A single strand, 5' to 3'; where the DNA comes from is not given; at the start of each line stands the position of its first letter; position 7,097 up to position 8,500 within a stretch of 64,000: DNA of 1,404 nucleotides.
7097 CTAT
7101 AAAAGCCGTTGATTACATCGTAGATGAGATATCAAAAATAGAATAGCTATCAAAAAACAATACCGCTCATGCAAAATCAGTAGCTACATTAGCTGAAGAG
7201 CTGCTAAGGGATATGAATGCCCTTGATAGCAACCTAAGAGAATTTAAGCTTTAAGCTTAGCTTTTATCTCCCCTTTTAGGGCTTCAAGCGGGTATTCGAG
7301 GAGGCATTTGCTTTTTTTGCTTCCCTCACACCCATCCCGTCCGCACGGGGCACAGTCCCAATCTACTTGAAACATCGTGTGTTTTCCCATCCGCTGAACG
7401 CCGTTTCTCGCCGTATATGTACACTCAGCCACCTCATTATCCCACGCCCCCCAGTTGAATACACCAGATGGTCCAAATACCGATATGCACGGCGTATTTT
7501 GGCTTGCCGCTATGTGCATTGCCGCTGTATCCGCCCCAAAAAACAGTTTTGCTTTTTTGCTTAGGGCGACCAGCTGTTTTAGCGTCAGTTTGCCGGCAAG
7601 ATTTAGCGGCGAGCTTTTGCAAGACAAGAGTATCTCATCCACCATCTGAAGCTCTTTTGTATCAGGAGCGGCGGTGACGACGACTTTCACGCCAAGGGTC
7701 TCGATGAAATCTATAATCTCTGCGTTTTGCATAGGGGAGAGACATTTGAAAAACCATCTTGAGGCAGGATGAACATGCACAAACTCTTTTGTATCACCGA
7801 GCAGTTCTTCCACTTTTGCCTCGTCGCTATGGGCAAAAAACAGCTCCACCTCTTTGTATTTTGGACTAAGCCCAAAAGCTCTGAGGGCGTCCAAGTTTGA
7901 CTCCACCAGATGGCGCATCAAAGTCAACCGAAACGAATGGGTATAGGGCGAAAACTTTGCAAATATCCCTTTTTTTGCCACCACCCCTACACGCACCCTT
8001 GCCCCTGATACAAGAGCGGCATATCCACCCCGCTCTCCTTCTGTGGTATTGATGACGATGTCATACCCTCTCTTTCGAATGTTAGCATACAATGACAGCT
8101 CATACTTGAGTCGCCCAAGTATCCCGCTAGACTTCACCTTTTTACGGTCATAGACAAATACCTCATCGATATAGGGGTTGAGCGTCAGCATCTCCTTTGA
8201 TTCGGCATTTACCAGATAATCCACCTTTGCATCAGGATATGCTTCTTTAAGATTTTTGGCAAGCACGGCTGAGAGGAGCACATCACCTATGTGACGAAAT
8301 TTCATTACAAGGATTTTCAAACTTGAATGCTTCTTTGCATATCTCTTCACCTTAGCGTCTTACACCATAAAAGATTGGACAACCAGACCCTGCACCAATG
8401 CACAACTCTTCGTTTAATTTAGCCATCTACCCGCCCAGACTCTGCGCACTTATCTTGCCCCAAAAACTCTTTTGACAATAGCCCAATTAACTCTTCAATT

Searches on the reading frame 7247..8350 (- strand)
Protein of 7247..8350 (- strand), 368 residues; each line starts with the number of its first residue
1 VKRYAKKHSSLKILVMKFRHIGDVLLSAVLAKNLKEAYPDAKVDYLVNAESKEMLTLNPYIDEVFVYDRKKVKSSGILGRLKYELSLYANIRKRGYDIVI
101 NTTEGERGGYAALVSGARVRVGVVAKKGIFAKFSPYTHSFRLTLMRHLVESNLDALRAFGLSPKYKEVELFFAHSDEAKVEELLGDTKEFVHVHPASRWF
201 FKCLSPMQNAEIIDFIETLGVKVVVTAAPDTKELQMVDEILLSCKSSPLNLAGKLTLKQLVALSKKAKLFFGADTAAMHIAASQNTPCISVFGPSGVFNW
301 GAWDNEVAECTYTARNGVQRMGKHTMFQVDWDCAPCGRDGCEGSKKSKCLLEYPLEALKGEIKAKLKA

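Call 3: search_protein_families(library=pfam, proteins=[window:7247-8350:-], max_evalue=1)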
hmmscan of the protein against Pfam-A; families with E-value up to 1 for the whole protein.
window:7247-8350:- (368 aa): 2 families
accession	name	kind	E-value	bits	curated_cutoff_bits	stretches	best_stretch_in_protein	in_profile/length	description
PF01075.23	Glyco_transf_9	-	6e-28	98.3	22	1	86-312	3-229/247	Glycosyltransferase family 9 (heptosyltransferase)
PF04230.19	PS_pyruv_trans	-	0.2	12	25.3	1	20-100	1-65/280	Polysaccharide pyruvyl transferase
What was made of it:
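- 7244..8320 (-): GT9 heptosyltransferase-family gene forming the right flank. The conserved start is the TTG at 8320; the ORF could extend to the GTG at 8350. PF01075, E 6e-28 (call 3).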

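Call 24: search_protein_families(library=pfam, proteins=[L009:6530-7651:+, L008:7332-7889:+, L096:911-1660:+, L093:2169-2492:+, L093:1920-2120:+, L111:600-1355:+], max_evalue=0.1)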
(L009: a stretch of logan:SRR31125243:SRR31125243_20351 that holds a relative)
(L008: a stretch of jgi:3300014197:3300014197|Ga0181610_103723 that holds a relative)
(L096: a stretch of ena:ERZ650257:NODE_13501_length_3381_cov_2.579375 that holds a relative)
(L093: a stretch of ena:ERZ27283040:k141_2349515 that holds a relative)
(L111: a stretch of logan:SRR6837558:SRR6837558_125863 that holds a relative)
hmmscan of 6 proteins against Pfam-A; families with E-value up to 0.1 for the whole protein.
L009:6530-7651:+ (374 aa): 3 families
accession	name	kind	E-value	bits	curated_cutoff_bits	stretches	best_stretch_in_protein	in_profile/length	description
PF14088.11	DUF4268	-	1.8e-36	125.7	27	1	227-363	1-140/140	Domain of unknown function (DUF4268)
PF14281.12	PDDEXK_4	-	0.0085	16.5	22.3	1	47-139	65-156/183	PD-(D/E)XK nuclease superfamily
PF01939.22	NucS_C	-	0.015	15.7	24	1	28-97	3-69/124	Endonuclease NucS C-terminal domain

L008:7332-7889:+ (186 aa): 1 family
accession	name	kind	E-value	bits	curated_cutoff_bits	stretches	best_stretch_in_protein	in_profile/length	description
PF18510.6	NUC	-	0.02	15.9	25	1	41-93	100-152/162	Nuclease domain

L096:911-1660:+ (250 aa): 3 families
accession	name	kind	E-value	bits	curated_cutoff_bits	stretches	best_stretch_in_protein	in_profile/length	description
PF01939.22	NucS_C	-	0.0042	17.5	24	1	28-97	3-69/124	Endonuclease NucS C-terminal domain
PF19591.4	DUF6096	-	0.039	14.6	27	1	95-135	61-101/130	Family of unknown function (DUF6096)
PF18735.6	HEPN_RiboL-PSP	-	0.05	13.9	28.4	0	86-171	48-136/191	RiboL-PSP-HEPN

L093:2169-2492:+ (108 aa): 4 families
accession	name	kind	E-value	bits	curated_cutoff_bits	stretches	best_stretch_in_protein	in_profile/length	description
PF01909.29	NTP_transf_2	-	6.5e-14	52.5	21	1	9-82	3-82/93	Nucleotidyltransferase domain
PF18765.7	Polbeta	-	5.2e-11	43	26.9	1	10-73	3-68/93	Polymerase beta, Nucleotidyltransferase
PF22600.2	MTPAP-like_central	-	1.1e-05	25.9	27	1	17-64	37-82/139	Poly(A) RNA polymerase, mitochondrial-like, central palm domain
PF14792.12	DNA_pol_B_palm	-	0.0011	19.6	25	1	4-73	8-77/113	DNA polymerase beta palm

L093:1920-2120:+ (67 aa): 1 family
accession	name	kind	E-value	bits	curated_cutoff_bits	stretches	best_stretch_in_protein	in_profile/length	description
PF04230.19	PS_pyruv_trans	-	0.047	14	25.3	1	19-51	1-33/280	Polysaccharide pyruvyl transferase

L111:600-1355:+ (252 aa): 4 families
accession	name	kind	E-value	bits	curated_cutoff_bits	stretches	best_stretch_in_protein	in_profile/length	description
PF01939.22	NucS_C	-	0.0013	19.1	24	1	28-98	3-70/124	Endonuclease NucS C-terminal domain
PF14281.12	PDDEXK_4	-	0.0024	18.3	22.3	1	47-140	65-157/183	PD-(D/E)XK nuclease superfamily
PF01431.27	Peptidase_M13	-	0.018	15.1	24.5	1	24-108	55-132/205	Peptidase family M13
PF08548.17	Peptidase_M10_C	-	0.065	13.4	20.7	1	74-158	79-148/193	Peptidase M10 serralysin C terminal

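Call 25: search_protein_families(library=padloc, proteins=[L009:6530-7651:+, L008:7332-7889:+, L096:911-1660:+, L093:2169-2492:+], max_evalue=0.1)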
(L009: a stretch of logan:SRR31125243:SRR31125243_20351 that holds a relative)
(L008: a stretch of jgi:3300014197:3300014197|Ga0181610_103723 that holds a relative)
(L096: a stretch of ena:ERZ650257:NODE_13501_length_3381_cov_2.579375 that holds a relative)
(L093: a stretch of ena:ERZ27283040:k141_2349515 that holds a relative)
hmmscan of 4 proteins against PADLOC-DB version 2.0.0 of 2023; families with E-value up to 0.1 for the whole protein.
L009:6530-7651:+ (374 aa): 10 families
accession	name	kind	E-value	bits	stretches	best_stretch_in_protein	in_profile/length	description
PDLC04913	PDC-S11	-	2.3e-171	567.9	1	1-370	1-371/375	-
PDLC04910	PDC-S11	-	8.6e-73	243.6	1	1-314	1-307/359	-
PDLC04909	PDC-S11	-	1.9e-67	226.3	1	2-360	4-339/347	-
PDLC04915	PDC-S11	-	4e-56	188.9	1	8-225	8-223/379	-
PDLC04914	PDC-S11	-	9.5e-47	157.7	2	146-367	96-312/314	-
PDLC04916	PDC-S11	-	8.3e-38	128.4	1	11-215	10-205/358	-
PDLC04911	PDC-S11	-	7.5e-32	108.9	2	146-365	99-314/318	-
PDLC04912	PDC-S11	-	1.4e-29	101.3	2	147-365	100-312/313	-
PDLC04946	PDC-S18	-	3.5e-06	24.3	1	48-222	62-209/365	-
PDLC04944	PDC-S18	-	7e-05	20.3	1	14-98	10-92/307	-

L008:7332-7889:+ (186 aa): 0 families

L096:911-1660:+ (250 aa): 10 families
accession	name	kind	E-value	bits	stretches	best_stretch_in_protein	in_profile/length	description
PDLC04913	PDC-S11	-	5.8e-118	392.2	1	1-231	1-232/375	-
PDLC04910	PDC-S11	-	3.2e-67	225.3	1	1-218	1-218/359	-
PDLC04909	PDC-S11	-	4.3e-64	215.3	1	2-221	4-221/347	-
PDLC04915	PDC-S11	-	1.1e-56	190.8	1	7-223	7-221/379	-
PDLC04916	PDC-S11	-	2.8e-39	133.2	1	15-215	13-204/358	-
PDLC04914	PDC-S11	-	2.4e-06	24.9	1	9-98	3-93/314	-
PDLC04911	PDC-S11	-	6.4e-05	20.4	1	13-99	7-97/318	-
PDLC04946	PDC-S18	-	0.00012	19.3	1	49-99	63-112/365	-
PDLC04944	PDC-S18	-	0.0002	18.8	1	15-98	11-92/307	-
PDLC04912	PDC-S11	-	0.00035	17.9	1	12-112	6-107/313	-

L093:2169-2492:+ (108 aa): 15 families
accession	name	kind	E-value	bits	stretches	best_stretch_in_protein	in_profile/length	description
PDLC04903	PDC-S09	-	9.7e-11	39.9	1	5-75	13-82/108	-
PDLC04906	PDC-S09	-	3e-07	28.7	1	7-65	12-70/98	-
PDLC04907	PDC-S09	-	3.2e-07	28.5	1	15-71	23-80/114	-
PDLC04904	PDC-S09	-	7.3e-07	27.3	1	4-64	10-69/104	-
PDLC04902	PDC-S09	-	1.1e-05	23.7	1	4-64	6-66/97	-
PDLC04368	PDC-M05A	-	2e-05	22.5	1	7-48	93-136/201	-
PDLC04901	PDC-S09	-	0.00024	19.8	1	4-76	6-80/126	-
PDLC00801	Cyclase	-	0.00092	16.4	1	20-50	46-77/295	oligonucleotide-cyclase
PDLC04905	PDC-S09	-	0.0011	17.3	1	6-64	8-68/101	-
PDLC04369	PDC-M05A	-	0.0014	16.3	1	9-50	94-134/201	-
PDLC00788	Cyclase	-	0.0015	16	1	18-46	42-70/297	oligonucleotide-cyclase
PDLC03298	MTase_II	-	0.0036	14.5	1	38-84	238-284/362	Type II methyltransferase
PDLC04778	PDC-M70A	-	0.0039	14.5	1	6-67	32-97/355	-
PDLC04372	PDC-M05A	-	0.0049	15.2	1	22-46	79-103/167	-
PDLC00794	Cyclase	-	0.0096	13.2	1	21-49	46-75/297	oligonucleotide-cyclase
